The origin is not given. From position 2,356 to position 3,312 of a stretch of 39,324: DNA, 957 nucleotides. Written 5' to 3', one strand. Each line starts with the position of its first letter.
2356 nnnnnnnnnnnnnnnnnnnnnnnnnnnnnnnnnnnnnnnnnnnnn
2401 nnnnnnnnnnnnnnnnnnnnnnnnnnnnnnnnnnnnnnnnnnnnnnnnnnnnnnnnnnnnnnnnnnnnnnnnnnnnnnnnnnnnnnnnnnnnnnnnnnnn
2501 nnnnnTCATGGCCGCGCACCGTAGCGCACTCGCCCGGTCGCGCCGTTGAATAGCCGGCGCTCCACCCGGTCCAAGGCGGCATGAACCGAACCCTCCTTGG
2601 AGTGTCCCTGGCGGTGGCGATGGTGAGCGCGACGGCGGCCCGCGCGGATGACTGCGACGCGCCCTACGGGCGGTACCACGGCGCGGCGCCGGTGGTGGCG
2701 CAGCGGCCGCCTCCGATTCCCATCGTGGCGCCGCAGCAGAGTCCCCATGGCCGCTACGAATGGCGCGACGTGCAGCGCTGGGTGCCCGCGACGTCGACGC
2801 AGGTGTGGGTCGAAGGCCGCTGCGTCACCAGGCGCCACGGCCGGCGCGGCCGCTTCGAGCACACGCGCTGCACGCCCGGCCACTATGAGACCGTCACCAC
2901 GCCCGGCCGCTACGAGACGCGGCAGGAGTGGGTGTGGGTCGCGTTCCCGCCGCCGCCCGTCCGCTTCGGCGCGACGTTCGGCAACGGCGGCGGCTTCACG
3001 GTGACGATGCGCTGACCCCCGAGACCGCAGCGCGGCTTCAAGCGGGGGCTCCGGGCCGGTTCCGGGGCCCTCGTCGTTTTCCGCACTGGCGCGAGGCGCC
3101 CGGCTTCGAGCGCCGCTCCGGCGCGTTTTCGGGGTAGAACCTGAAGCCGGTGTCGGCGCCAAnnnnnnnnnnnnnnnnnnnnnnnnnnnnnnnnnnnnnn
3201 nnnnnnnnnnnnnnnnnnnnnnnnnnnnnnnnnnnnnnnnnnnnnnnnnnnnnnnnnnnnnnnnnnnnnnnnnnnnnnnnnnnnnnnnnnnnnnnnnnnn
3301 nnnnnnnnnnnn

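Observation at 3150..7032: Translationally coupled split sensor pair: a DHp-only GAF/PAS protein followed by a complete GAF/PAS histidine kinase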

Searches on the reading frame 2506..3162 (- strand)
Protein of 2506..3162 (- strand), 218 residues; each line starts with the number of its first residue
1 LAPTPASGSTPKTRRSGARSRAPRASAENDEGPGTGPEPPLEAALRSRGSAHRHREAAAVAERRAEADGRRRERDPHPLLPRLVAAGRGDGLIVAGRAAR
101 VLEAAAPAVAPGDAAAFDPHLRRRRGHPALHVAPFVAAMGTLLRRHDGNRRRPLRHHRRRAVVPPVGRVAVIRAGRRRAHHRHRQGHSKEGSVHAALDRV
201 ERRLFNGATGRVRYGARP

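Call 10: search_protein_families(library=pfam, proteins=[window:2506-3162:-], max_evalue=0.001)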
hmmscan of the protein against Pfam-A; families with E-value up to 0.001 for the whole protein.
window:2506-3162:- (218 aa): 0 families
